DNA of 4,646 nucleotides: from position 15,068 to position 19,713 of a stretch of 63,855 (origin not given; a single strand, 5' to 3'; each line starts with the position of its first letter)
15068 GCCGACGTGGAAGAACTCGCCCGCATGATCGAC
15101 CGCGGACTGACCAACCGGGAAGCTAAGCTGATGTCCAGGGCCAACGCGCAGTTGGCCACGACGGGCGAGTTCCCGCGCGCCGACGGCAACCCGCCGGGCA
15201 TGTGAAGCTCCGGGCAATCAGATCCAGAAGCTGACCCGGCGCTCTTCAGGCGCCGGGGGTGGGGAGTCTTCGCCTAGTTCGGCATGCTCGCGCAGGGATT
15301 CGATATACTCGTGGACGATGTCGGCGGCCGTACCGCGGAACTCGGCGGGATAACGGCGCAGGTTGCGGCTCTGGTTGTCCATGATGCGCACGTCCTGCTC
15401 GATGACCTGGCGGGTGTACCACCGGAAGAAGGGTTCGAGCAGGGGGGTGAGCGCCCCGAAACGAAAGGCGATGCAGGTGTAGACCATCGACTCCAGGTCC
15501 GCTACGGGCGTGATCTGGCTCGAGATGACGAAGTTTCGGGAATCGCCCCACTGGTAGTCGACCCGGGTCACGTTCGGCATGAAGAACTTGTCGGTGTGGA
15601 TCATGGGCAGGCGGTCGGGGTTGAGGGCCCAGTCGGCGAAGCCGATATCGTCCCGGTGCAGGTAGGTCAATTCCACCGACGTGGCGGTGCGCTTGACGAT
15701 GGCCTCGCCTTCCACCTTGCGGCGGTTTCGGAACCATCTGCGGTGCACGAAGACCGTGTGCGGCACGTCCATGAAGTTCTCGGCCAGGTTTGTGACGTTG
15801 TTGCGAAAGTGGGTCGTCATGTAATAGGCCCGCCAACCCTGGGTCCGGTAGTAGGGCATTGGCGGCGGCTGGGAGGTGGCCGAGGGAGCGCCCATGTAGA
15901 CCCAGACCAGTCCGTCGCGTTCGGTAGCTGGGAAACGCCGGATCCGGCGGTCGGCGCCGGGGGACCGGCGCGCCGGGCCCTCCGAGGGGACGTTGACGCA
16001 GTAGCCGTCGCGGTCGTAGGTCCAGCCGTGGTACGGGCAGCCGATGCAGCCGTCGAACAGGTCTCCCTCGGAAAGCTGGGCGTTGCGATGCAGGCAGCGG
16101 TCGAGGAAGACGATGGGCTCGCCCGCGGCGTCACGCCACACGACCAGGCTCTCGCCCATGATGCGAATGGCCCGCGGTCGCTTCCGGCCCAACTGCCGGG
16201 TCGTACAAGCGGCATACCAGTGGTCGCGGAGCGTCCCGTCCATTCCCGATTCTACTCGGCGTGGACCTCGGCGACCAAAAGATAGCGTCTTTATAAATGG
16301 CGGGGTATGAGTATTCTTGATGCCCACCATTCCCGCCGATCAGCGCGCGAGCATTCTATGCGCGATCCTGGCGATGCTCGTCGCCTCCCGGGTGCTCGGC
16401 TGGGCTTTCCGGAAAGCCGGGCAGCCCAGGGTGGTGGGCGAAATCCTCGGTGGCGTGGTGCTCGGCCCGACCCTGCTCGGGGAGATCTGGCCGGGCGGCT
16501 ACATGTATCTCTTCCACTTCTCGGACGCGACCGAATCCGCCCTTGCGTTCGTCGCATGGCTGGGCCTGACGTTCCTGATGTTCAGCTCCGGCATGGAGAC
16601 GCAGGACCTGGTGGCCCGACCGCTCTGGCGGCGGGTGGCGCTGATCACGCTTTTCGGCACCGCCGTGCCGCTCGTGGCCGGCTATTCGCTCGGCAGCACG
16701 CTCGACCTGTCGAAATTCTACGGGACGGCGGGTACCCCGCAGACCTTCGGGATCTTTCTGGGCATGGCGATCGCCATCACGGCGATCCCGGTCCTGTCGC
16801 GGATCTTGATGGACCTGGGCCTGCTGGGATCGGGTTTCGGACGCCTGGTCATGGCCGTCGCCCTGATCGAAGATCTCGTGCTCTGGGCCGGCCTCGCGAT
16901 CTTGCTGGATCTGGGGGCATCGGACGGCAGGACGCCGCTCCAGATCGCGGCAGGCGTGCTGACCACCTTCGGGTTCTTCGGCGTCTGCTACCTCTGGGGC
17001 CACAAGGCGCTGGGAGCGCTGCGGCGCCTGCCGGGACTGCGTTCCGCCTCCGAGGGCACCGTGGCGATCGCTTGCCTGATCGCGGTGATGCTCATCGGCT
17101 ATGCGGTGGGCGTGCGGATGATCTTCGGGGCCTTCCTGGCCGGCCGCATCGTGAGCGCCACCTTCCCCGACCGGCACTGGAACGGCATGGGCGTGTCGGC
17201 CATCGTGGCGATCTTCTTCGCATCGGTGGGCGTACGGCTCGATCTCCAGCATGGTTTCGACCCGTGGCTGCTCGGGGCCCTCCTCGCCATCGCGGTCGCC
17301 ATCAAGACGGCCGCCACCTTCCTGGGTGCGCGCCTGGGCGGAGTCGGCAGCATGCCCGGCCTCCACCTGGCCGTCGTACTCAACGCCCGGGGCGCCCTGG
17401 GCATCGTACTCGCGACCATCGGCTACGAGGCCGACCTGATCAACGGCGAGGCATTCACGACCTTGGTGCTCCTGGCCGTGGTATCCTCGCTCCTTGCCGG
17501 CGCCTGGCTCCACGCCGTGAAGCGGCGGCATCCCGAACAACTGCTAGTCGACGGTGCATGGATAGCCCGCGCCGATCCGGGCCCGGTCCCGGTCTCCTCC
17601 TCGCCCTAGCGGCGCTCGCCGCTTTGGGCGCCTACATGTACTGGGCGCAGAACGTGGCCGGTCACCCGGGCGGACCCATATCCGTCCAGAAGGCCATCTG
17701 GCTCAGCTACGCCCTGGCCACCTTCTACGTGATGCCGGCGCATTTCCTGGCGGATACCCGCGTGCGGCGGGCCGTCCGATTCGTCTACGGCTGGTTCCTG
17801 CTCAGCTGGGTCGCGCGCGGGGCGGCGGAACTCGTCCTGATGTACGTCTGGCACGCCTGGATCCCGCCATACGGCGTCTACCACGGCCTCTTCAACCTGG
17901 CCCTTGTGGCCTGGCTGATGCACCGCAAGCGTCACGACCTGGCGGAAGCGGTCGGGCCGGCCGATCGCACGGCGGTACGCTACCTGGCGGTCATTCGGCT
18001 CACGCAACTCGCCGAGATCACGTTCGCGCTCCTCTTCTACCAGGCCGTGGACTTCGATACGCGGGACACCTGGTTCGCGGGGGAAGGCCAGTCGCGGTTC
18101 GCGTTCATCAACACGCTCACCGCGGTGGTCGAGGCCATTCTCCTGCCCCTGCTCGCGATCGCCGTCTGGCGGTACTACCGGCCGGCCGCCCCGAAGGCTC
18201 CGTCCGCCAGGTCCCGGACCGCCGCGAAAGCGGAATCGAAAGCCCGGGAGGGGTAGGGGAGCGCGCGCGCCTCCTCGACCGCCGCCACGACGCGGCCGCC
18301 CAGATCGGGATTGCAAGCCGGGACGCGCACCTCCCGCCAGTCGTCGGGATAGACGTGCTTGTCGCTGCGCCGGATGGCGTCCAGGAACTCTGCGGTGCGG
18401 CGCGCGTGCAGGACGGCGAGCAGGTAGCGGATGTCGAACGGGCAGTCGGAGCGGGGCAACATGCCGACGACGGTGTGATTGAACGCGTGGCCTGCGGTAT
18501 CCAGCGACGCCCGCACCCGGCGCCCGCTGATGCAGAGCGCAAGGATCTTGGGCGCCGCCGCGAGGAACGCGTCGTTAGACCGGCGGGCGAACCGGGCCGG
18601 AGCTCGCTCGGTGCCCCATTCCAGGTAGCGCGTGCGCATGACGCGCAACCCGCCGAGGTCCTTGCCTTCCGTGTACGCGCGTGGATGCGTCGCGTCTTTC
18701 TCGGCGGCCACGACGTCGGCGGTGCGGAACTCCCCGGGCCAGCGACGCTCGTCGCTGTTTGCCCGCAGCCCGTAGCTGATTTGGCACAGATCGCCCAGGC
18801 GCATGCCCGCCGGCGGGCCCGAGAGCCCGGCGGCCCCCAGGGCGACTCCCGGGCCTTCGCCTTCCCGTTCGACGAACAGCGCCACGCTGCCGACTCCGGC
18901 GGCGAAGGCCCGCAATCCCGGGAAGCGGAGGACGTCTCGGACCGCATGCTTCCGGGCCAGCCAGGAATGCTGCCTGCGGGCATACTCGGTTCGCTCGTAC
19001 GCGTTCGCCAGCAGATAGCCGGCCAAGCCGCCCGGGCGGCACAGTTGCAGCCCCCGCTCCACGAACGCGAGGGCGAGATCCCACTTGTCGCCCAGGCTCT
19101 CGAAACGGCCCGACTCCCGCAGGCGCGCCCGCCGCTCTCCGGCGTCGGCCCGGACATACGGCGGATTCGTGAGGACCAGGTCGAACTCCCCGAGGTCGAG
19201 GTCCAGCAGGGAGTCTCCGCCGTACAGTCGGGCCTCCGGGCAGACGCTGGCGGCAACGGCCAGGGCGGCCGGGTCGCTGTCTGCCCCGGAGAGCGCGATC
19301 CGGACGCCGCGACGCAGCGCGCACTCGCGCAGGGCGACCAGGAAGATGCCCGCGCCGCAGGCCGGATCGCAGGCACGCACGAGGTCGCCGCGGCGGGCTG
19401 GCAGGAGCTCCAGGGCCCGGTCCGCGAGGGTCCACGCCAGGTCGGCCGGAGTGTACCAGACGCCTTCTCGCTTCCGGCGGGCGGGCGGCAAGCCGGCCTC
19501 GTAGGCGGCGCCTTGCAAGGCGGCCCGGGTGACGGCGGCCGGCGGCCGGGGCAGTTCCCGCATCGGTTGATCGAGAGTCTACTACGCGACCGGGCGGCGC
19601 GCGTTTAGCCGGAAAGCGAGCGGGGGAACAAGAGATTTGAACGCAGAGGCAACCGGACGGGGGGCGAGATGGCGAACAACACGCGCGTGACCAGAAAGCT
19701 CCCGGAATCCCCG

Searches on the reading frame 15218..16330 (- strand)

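Call 13: search_protein_families(library=pfam, proteins=[window:15218-16330:-], max_evalue=0.01)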
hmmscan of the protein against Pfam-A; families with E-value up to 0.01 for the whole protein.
window:15218-16330:- (370 aa): 2 families
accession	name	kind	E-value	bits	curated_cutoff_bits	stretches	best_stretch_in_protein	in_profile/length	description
PF00355.32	Rieske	-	7e-23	80.8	20.3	1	37-119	1-83/88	Rieske [2Fe-2S] domain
PF19112.6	VanA_C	-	1.7e-09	38.5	23.5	1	178-329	4-167/193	Vanillate O-demethylase oxygenase C-terminal domain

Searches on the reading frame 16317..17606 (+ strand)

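Call 66: search_protein_families(library=pfam, proteins=[window:16317-17606:+], max_evalue=0.001)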
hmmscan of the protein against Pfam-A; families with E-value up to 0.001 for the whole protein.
window:16317-17606:+ (430 aa): 1 family
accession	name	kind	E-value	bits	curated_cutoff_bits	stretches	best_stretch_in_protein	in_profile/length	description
PF00999.27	Na_H_Exchanger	-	4.9e-39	134.7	26.2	1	25-401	4-372/375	Sodium/hydrogen exchanger, transmembrane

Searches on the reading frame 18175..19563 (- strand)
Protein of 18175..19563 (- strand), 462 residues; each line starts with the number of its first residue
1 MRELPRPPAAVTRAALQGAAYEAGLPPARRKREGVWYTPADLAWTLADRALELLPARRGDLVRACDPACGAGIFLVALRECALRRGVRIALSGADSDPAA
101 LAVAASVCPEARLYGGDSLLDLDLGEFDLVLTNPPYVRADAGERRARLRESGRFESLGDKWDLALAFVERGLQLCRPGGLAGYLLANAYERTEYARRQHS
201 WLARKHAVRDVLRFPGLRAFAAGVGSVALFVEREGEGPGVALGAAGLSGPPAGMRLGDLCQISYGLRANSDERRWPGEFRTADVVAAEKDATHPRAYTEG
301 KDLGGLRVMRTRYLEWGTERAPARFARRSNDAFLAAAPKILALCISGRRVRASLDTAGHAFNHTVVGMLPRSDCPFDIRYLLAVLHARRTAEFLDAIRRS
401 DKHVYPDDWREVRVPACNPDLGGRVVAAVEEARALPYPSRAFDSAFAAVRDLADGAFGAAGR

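Call 66: search_protein_families(library=pfam, proteins=[window:18175-19563:-], max_evalue=0.001)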
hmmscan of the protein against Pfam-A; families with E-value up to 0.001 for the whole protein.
window:18175-19563:- (462 aa): 2 families
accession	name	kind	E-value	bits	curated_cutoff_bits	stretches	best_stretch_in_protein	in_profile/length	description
PF07669.17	Eco57I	-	9.6e-12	45.8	25.3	1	125-218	73-169/171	Eco57I restriction-modification methylase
PF02384.22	N6_Mtase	-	3.6e-06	27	20.4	1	27-216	19-215/311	N-6 DNA Methylase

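Call 98: search_protein_families(library=padloc, proteins=[window:18175-19563:-], max_evalue=0.01)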
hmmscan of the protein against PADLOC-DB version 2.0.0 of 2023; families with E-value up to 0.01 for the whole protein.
window:18175-19563:- (462 aa): 37 families (the best 25 are shown)
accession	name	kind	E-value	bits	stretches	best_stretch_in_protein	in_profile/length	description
PDLC03226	MTase_II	-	2.6e-19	67.3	1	29-233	12-234/579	Type II methyltransferase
PDLC03348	MTase_II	-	3.4e-14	50.3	1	16-86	203-272/727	Type II methyltransferase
PDLC03338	MTase_II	-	5.6e-14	49.8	1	17-206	113-321/604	Type II methyltransferase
PDLC04134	mad2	-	1.8e-13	48.2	1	16-232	253-444/492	mads_2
PDLC03313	MTase_II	-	1.1e-12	45.3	1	110-224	128-242/563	Type II methyltransferase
PDLC03293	MTase_II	-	7.6e-12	42.7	1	26-209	8-186/427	Type II methyltransferase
PDLC03335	MTase_II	-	5.1e-11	40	2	126-221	195-291/607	Type II methyltransferase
PDLC03311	MTase_II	-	8.7e-10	35.9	1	31-188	14-163/464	Type II methyltransferase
PDLC03601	REase_MTase_IIG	-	1.8e-08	30.7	1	112-218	661-765/1110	Type IIG restriction enzyme-methyltransferase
PDLC03356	MTase_II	-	2.7e-08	31.1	1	18-189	95-262/545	Type II methyltransferase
PDLC03612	REase_MTase_IIG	-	4.9e-08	29.6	1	125-223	805-903/1247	Type IIG restriction enzyme-methyltransferase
PDLC03604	REase_MTase_IIG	-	1.9e-07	27.5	1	122-215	530-628/1011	Type IIG restriction enzyme-methyltransferase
PDLC03609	REase_MTase_IIG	-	4.6e-07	26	1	125-232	556-662/1066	Type IIG restriction enzyme-methyltransferase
PDLC02528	PglX|PglXI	-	6e-07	25.6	1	126-222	472-565/1125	PglX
PDLC03267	MTase_II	-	1.7e-06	25.2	1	31-217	11-201/539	Type II methyltransferase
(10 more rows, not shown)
